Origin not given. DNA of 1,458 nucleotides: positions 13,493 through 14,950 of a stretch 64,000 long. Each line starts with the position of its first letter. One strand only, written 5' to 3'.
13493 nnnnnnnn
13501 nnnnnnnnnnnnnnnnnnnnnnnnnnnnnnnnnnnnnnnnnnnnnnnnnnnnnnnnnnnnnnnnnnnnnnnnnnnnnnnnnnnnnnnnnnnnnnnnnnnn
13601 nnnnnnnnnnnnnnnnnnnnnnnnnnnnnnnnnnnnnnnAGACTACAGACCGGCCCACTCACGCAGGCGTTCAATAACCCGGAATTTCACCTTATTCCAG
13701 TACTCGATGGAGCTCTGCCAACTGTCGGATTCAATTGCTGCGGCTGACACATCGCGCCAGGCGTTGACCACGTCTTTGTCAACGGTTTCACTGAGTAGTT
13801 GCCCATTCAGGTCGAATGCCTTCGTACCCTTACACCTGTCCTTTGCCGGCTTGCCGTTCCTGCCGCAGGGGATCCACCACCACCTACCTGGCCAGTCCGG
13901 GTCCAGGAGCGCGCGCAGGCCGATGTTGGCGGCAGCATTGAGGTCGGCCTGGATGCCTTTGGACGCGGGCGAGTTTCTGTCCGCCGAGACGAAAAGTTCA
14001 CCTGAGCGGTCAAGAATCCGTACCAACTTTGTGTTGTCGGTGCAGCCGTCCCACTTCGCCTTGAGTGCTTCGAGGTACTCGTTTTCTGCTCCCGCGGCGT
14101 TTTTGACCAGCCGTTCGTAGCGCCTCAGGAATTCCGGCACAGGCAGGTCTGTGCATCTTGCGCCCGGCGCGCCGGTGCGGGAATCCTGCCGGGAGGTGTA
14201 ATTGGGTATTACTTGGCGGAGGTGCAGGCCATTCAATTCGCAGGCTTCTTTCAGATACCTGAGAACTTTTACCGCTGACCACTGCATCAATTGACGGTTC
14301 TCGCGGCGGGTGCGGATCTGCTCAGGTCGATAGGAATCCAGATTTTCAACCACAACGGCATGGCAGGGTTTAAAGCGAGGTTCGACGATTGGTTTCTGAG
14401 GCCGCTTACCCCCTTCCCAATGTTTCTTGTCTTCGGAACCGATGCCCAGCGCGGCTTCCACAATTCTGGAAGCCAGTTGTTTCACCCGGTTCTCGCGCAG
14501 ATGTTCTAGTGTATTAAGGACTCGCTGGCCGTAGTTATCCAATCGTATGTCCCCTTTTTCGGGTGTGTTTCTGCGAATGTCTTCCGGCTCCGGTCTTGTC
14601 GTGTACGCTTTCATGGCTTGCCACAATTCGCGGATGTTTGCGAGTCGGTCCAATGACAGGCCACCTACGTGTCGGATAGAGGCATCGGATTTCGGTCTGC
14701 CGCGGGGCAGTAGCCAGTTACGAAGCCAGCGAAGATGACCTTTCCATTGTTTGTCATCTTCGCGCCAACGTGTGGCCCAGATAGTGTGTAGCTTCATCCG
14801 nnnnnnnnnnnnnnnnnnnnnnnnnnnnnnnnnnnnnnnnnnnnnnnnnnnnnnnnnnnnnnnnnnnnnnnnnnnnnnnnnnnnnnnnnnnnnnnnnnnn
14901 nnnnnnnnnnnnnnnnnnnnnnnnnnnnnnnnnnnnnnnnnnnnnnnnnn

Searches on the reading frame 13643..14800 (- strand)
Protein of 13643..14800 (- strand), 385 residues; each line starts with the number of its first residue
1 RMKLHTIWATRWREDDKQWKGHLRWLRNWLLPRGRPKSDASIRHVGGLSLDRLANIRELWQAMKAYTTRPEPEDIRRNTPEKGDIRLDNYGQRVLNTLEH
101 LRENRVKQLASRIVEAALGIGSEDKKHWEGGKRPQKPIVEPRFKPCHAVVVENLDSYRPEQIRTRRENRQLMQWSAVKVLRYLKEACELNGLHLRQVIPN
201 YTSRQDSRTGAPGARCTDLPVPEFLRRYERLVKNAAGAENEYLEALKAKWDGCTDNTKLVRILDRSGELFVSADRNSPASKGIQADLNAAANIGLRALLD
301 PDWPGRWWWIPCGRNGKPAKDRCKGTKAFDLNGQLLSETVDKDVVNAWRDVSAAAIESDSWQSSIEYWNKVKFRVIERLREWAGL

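Call 32: search_solved_structures(query=window:13643-14800:-, max_evalue=0.001, show_alignments=3)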
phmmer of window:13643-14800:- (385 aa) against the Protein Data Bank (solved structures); distinct sequences matched with E-value up to 0.001: 5.
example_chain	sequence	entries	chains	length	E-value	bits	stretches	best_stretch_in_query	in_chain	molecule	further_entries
9kln_A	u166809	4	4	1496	2.5e-97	329.3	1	1-379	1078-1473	C2c1 CRISPR-Cas endonuclease RuvC-like domain-containing protein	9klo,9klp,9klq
5wti_Z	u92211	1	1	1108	8e-16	60.9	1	46-295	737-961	CRISPR-associated protein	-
5wqe_A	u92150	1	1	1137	2e-15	59.6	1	32-297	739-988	CRISPR-associated endonuclease C2c1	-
5u34_A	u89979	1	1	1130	1.3e-14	56.9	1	32-297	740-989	CRISPR-associated endonuclease C2c1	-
5u30_A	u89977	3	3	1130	6.9e-14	54.5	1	32-221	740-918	CRISPR-associated endonuclease C2c1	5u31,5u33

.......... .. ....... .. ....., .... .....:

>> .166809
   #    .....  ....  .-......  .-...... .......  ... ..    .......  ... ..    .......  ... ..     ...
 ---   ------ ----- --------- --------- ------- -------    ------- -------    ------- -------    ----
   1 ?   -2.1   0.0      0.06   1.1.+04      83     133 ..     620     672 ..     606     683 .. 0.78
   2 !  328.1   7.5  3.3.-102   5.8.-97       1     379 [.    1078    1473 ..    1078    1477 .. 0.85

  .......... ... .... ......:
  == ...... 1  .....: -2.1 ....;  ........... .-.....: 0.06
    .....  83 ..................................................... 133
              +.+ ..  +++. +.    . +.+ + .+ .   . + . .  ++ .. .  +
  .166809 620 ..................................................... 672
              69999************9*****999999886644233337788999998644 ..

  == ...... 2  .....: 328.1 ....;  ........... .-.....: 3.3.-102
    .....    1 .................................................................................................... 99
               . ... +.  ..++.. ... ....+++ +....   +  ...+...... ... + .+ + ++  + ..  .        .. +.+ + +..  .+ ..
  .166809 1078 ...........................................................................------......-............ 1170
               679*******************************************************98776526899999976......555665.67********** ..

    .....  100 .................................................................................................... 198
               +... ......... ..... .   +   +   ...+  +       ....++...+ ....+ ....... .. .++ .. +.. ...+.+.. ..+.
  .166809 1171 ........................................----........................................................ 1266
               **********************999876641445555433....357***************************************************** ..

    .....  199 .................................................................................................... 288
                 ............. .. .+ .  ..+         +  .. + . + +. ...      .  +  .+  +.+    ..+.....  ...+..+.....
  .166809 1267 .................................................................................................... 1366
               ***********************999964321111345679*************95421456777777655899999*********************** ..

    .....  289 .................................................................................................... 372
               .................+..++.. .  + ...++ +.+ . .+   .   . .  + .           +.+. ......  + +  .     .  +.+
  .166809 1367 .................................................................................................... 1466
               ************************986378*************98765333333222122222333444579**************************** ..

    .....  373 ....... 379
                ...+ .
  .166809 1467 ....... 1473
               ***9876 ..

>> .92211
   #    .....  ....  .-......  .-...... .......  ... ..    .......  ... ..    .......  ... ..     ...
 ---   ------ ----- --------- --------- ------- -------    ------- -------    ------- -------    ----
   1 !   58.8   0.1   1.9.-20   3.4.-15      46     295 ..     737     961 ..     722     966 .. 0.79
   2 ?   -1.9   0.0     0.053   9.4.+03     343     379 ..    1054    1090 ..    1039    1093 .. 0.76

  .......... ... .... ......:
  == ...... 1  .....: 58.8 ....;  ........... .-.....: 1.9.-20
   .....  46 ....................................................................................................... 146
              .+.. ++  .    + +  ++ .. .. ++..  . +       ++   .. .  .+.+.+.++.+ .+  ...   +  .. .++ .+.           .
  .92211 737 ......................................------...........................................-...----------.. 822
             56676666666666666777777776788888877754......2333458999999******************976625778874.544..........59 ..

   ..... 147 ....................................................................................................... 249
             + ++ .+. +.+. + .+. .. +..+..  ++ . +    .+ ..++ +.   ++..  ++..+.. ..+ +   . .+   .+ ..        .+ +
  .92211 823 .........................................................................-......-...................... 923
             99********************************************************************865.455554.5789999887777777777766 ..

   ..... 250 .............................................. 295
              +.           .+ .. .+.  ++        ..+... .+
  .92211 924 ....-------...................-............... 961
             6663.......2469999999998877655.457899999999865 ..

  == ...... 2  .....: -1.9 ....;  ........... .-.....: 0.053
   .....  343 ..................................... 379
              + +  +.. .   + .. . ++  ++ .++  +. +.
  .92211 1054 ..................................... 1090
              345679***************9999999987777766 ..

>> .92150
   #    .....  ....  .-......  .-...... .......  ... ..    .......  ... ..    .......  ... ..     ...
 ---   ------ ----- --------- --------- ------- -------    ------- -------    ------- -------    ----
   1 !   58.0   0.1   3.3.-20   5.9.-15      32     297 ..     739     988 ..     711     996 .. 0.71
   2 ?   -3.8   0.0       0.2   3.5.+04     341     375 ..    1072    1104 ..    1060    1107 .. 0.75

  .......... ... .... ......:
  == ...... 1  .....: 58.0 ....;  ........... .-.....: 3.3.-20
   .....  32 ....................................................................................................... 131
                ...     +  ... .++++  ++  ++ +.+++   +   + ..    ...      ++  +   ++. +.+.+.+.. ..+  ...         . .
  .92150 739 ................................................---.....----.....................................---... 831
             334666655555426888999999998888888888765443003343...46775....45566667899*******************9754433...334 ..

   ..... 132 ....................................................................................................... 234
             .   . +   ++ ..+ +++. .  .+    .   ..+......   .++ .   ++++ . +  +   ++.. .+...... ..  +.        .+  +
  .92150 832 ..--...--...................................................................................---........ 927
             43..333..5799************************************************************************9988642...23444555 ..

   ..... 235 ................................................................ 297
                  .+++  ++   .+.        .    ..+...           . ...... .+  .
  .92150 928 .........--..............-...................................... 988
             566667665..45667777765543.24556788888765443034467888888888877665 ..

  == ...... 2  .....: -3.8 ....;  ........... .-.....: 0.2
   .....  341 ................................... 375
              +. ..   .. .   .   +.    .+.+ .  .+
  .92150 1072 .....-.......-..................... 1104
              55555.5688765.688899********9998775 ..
